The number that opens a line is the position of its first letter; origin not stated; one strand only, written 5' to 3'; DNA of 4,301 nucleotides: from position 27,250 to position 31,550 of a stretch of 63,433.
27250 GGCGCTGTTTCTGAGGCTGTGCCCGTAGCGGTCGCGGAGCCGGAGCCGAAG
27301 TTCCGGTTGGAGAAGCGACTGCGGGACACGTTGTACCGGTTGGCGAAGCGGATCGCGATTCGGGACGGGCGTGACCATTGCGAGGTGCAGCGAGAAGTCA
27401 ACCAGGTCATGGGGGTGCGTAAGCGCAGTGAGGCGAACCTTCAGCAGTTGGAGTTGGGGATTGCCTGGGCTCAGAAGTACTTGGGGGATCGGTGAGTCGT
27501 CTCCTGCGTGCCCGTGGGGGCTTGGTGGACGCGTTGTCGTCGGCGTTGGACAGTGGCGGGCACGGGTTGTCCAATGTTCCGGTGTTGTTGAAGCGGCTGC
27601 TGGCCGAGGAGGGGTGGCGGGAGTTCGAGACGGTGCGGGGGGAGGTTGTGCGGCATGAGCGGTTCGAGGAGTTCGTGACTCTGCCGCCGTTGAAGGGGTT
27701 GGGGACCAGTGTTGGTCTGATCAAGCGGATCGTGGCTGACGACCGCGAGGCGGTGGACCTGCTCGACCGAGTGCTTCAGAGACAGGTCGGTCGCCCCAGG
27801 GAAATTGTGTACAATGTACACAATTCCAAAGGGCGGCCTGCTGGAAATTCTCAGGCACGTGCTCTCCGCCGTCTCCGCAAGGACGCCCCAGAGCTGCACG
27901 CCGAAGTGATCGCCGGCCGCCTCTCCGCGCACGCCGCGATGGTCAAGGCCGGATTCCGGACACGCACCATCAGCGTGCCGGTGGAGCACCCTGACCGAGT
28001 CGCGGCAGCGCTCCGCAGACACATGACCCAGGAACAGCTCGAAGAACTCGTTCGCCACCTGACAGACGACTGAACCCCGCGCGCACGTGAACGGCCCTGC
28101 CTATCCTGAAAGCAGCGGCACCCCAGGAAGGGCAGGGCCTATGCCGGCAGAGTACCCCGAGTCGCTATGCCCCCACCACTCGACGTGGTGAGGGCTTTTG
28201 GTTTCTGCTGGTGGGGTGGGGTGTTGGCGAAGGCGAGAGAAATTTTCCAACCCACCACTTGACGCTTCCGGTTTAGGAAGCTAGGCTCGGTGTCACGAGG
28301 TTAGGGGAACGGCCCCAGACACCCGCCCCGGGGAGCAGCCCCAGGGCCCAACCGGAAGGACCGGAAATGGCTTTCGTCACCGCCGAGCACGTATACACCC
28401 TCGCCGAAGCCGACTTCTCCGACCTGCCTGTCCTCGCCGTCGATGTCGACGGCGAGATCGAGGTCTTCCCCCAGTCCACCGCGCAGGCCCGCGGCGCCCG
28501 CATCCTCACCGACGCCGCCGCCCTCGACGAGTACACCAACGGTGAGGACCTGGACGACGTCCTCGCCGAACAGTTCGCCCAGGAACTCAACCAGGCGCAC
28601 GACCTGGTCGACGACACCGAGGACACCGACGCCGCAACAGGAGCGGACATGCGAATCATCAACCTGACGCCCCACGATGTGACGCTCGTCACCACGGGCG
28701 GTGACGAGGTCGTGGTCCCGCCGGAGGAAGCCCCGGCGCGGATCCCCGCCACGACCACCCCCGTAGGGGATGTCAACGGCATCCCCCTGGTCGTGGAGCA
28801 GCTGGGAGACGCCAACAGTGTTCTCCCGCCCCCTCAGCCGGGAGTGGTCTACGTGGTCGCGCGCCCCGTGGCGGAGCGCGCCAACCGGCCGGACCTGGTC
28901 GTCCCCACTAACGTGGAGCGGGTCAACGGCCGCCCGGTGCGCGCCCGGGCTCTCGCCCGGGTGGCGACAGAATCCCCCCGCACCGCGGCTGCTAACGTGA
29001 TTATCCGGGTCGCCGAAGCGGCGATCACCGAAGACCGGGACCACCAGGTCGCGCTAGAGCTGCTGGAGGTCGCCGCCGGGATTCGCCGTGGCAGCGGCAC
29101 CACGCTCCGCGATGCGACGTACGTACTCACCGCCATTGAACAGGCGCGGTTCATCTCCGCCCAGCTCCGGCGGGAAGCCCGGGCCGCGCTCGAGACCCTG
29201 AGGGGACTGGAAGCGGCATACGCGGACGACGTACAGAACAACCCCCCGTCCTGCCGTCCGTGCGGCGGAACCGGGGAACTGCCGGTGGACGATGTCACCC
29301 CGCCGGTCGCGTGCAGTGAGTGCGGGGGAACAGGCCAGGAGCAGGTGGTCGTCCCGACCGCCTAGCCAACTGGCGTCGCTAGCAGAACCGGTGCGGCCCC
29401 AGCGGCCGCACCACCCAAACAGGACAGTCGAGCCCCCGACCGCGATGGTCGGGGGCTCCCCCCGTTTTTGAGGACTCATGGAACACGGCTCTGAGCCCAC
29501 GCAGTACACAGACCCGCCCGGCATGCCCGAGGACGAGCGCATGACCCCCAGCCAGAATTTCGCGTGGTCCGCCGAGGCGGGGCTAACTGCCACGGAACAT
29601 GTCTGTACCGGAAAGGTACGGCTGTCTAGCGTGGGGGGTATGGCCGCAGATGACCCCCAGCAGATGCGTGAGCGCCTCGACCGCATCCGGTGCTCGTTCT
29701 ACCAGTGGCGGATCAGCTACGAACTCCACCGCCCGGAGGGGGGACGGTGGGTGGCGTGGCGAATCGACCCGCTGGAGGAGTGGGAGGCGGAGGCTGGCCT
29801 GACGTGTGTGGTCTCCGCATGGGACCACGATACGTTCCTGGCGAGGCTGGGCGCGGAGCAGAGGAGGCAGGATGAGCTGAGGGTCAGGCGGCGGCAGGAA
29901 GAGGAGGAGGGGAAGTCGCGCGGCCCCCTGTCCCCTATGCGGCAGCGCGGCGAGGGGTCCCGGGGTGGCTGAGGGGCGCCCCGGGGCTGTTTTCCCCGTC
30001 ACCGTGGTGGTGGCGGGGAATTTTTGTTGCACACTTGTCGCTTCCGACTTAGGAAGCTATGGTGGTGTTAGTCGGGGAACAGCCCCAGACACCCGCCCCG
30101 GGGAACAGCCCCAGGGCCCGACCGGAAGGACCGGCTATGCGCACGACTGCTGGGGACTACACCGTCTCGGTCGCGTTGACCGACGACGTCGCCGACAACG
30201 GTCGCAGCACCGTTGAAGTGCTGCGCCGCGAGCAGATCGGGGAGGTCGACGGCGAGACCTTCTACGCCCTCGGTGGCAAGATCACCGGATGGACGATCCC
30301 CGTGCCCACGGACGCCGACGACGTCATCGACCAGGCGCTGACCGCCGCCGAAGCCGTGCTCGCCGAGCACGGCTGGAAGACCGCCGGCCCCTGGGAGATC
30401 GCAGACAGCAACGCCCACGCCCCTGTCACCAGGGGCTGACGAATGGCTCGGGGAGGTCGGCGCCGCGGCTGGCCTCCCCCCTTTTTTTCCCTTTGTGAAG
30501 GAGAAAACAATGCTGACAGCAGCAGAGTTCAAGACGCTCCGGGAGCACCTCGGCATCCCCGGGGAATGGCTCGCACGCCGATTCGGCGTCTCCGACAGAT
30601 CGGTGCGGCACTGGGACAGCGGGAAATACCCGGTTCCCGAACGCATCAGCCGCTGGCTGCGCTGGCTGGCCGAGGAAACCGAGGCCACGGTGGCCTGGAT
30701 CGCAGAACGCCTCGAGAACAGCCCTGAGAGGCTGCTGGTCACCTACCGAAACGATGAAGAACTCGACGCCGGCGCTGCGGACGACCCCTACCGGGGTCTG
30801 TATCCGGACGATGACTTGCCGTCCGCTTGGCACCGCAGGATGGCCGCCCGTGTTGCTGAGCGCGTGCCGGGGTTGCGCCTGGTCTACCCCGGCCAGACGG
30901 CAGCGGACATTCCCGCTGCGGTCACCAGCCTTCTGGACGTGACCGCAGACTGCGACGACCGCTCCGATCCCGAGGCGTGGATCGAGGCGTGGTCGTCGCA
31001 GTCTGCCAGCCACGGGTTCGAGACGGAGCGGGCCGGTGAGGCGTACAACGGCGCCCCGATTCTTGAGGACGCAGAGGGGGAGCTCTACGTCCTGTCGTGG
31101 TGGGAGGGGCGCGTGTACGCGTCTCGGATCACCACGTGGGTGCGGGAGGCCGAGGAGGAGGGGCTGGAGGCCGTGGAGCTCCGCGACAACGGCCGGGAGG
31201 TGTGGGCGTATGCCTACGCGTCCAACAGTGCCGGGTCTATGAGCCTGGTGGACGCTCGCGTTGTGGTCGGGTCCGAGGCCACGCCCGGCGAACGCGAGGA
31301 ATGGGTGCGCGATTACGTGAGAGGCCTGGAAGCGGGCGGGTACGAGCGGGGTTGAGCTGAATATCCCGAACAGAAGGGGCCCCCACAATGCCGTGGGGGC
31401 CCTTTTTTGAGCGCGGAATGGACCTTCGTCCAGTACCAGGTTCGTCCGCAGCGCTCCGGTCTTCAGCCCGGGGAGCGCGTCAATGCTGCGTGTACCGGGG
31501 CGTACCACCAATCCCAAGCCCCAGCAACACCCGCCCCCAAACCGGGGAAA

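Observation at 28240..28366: Duplicated promoter-operator-leader unit (second copy at 30015-30136)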

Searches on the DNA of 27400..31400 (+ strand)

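Call 6: search_dna_similar(query=window:27400-31400:+, collection=phages, mode=near, max_rows=30)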
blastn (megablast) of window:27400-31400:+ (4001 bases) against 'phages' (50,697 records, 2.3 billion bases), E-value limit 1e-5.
Records with a match: 4; places in all: 5; records where one place covers at least 80% of the query: 0.
Best place of each record, by identity: 90-95% 1; 80-90% 2; 60-80% 1.
By first word of the organism name: Thermobifida 2; Streptomyces 2.
By host as written in the record: Thermobifida fusca NTU22 2; Streptomyces lividans JI 1326 2.
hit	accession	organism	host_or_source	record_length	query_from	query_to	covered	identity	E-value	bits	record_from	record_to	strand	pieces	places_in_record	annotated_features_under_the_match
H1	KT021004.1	Thermobifida phage P1312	Thermobifida fusca NTU22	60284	836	4001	77%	90.9%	0e+0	4249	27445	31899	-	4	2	hypothetical protein (x5) | transposase | transcriptional regulator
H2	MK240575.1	Thermobifida phage P318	Thermobifida fusca NTU22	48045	1307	2021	18%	76.3%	4e-98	366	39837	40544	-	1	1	hypothetical protein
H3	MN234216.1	Streptomyces phage Gilgamesh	Streptomyces lividans JI 1326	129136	2104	2177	2%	85.1%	9e-10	73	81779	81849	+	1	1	87: helix-turn-helix DNA binding domain protein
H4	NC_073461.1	Streptomyces phage Gilgamesh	Streptomyces lividans JI 1326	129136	2104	2177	2%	85.1%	9e-10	73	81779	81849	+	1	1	87: helix-turn-helix DNA binding domain protein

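Call 9: get_annotated_region(hit=H1, flank=3000)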
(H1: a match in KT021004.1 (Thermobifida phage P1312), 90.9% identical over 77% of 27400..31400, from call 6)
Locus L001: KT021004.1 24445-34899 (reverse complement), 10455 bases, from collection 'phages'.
description: Thermobifida phage P1312, complete genome.
organism: Thermobifida phage P1312 (NCBI taxid 1661715)
taxonomy: Viruses; Duplodnaviria; Heunggongvirae; Uroviricota; Caudoviricetes
host: Thermobifida fusca NTU22; source: compost; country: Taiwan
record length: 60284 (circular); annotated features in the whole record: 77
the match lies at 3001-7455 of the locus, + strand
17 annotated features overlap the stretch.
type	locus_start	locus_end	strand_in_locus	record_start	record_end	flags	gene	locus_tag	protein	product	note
CDS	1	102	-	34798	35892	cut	-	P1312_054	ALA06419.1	hypothetical protein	-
CDS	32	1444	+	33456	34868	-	-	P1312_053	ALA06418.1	replicative DNA helicase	-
CDS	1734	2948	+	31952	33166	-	-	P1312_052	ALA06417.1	transcriptional regulator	Helix-turn-helix XRE-family like proteins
CDS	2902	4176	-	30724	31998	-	-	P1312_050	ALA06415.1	hypothetical protein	-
CDS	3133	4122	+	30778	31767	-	-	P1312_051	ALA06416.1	hypothetical protein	similar to WP_037974524 Synergistes jonesii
CDS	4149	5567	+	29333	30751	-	-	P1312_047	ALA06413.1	hypothetical protein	similar to ADJ28745 Nitrosococcus watsonii C-113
CDS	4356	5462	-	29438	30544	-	-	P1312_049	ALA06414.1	transposase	IS605 orfB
CDS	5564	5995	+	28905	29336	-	-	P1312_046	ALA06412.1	hypothetical protein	-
CDS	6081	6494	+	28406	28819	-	-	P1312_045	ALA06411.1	hypothetical protein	-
CDS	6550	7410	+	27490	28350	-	-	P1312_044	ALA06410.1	transcriptional regulator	helix-turn-helix family protein; similar to WP_018223844 of Salinispora pacifica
CDS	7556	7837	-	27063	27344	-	-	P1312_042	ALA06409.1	hypothetical protein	Similar to Thermobifida fusca Tfu_2915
CDS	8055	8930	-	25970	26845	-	-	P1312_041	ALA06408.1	N-acetylmuramoyl-L-alanine amidase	-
CDS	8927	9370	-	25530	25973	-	-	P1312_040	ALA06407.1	sensory protein kinase CreC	-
CDS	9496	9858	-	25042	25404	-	-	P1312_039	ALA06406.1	hypothetical protein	involved in exopolysaccharide biosynthesis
CDS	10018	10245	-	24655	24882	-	-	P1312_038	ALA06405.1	transcriptional regulator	-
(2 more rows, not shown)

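Call 40: search_rna_families(source=window, start=28230, end=28400, threshold=evalue, max_evalue=10, show_alignments=2)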
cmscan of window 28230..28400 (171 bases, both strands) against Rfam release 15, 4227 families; matches with E-value up to 10: 1.
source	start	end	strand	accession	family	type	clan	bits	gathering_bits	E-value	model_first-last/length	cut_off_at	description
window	28376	28388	+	RF01129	sR44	Gene; snRNA; snoRNA; CD-box;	-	10.3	45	2.4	43-55/55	no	Small nucleolar RNA sR44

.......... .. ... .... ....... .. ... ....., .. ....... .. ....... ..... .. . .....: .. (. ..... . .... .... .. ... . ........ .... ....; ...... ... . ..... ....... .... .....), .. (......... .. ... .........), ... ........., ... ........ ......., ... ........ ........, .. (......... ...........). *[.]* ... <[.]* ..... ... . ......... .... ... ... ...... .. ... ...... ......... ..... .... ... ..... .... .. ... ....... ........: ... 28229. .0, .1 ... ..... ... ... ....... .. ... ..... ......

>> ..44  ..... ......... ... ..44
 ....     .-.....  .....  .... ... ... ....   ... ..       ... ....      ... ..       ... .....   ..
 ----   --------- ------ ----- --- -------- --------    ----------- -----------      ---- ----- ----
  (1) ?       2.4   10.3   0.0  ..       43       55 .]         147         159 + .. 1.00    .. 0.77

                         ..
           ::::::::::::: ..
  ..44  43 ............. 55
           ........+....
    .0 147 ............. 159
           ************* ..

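Call 41: search_rna_families(source=window, start=30000, end=30170, threshold=evalue, max_evalue=10)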
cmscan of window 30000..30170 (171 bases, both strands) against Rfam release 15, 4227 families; matches with E-value up to 10: 4.
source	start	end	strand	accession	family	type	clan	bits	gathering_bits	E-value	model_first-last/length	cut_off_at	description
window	30074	30112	-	RF04281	mir-8791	Gene; miRNA;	CL00146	15.4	85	1.4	1-77/77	no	mir-8791 microRNA precursor family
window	30002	30071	+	RF00523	Prion_pknot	Cis-reg;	-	13.1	39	3.5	1-40/40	no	Prion pseudoknot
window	30034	30118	+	RF00374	Gammaretro_CES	Cis-reg;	-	12.3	93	9.2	1-101/101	no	Gammaretrovirus core encapsidation signal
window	30023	30144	-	RF01495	ACAT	Cis-reg;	-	11.8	37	2.8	1-147/147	no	Human acetyl-coA cholesterol acyltransferase mRNA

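Call 69: build_rna_model(alignment_id=A4, structure=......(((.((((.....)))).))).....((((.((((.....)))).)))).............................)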
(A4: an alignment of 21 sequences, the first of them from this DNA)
Model R1 built from alignment A4 (21 sequences, 84 columns); structure: as given.
model positions 77; base pairs 15; branch points 1; effective number of sequences 1.69; information 0.734 bits per position. Calibrated on 0.2 Mb of random sequence (short: E-values are rough).
structure used (alignment columns):
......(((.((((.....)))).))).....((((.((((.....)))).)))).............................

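Call 71: search_with_rna_model(model_id=R1, source=window, filters=off, max_evalue=10)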
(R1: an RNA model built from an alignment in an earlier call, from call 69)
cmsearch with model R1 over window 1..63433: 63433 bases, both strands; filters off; matches with E-value up to 10: 27.
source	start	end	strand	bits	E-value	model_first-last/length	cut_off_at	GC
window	28294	28369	+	95.9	4.7e-29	1-77/77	no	0.71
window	30064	30139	+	83.9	4e-25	1-77/77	no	0.71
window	2846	2919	+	12.4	0.083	1-77/77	no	0.66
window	126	190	-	10.3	0.38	1-77/77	no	0.65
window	25414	25489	+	10.1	0.46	1-77/77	no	0.64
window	11060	11124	+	9.6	0.68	1-77/77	no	0.74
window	18503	18519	+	8.5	1.6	35-51/77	no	0.82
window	4274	4298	+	8.2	2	30-54/77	no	0.8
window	30095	30117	-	8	2.2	32-54/77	no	0.83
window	44186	44212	+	7.9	2.4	1-77/77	no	0.44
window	2836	2901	-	7.7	2.8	1-77/77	no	0.74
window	28325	28347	-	7.6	3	32-54/77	no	0.87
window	17469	17550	+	7.6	3.1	1-77/77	no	0.67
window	35278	35310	+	7.4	3.6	1-77/77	no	0.52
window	62821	62894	+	7.3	3.8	1-77/77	no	0.59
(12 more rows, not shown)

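Call 76: search_with_rna_model(model_id=R1, sources=[L090, L091, L092, L093, L094, L095, L086, L083], max_evalue=1, show_alignments=4)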
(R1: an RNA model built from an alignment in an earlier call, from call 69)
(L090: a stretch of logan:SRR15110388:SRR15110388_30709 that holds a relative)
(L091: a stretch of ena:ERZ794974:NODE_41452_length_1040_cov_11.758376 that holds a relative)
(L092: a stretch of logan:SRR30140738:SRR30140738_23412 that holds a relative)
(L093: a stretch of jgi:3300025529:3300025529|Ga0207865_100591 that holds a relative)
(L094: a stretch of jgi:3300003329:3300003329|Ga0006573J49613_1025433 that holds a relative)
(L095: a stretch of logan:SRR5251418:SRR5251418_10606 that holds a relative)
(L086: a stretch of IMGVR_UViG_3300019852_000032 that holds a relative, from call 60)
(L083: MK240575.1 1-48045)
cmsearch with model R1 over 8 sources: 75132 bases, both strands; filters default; matches with E-value up to 1: 11.
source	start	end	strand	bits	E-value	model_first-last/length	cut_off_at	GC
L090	4088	4163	+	88.1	1.9e-26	1-77/77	no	0.71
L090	2259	2337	+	87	4.6e-26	1-77/77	no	0.7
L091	15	93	+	87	4.6e-26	1-77/77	no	0.7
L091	840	917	+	86.9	4.8e-26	1-77/77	no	0.71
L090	3084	3161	+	83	9.3e-25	1-77/77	no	0.69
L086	768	838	+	60.9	1.4e-17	1-77/77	no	0.7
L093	1975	1994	+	11.9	0.15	33-53/77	no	0.9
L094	1975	1994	+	11.9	0.15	33-53/77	no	0.9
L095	1975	1994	+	11.9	0.15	33-53/77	no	0.9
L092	1983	2003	+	10.1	0.53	33-53/77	no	0.86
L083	3811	3861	-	9.4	0.93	1-77/77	no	0.55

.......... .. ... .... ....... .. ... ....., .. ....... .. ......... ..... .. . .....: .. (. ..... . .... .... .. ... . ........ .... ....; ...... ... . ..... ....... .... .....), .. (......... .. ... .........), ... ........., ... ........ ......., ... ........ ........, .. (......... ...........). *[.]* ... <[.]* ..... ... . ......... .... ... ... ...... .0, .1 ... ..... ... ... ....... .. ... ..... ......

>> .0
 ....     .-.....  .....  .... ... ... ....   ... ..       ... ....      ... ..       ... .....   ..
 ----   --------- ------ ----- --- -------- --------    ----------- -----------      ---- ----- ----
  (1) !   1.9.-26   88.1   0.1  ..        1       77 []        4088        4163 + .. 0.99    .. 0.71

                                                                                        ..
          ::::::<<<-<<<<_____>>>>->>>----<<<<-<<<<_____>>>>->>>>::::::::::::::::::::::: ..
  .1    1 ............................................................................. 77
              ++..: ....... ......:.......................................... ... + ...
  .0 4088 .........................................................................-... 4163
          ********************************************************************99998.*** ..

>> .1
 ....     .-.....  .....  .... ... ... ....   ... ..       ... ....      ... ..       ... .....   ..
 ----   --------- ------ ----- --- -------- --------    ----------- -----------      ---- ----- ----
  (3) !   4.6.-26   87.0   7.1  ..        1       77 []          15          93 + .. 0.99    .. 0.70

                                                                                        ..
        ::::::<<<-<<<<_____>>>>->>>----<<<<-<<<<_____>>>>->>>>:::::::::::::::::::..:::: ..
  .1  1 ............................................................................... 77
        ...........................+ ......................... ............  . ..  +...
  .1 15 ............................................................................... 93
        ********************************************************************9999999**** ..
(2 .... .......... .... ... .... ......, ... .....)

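Call 90: search_with_rna_model(model_id=R1, sources=[L096, L097, L098, L099, L100], max_evalue=0.1)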
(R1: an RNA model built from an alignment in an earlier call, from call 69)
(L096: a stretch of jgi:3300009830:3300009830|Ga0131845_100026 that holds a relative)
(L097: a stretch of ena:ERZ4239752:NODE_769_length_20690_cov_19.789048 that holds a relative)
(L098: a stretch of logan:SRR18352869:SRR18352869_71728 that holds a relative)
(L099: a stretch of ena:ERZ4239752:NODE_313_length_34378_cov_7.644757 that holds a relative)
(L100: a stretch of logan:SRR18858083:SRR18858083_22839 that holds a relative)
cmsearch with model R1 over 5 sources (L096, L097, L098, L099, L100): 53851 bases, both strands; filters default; matches with E-value up to 0.1: 7.
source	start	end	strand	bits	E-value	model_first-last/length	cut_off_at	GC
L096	9928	10003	+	95.9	4e-29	1-77/77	no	0.71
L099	9927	10003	+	91.9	7.9e-28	1-77/77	no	0.74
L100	7429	7505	+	91.9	7.9e-28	1-77/77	no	0.74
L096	11646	11722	+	87.1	3e-26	1-77/77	no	0.73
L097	10775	10844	+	60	2.1e-17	1-77/77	no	0.73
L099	6304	6352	+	51.6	1.2e-14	7-55/77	no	0.76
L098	2008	2061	+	38.7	1.8e-10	1-60/77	3'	0.78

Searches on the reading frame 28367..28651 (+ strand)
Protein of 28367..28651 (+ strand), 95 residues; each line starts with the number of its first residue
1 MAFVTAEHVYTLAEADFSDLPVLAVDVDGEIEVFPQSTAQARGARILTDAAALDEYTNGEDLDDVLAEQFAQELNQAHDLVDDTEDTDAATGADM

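Call 60: find_related_loci(query=window:28367-28651:+, collection=viral_contigs, flank=1500)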
Query window:28367-28651:+ (95 aa) in viral_contigs; peptide patterns used: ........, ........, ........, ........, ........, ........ (x = any residue, [..] = any of these).
62 stretches matched a pattern; 3 encode a relative of the query (tblastn E <= 1e-3); 3 distinct loci.
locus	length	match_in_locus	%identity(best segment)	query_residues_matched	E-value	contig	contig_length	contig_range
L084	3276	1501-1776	80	1-92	6e-41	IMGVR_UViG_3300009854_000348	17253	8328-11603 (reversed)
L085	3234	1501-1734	77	1-78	5e-38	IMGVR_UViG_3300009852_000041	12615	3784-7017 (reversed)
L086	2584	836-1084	73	1-83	2e-36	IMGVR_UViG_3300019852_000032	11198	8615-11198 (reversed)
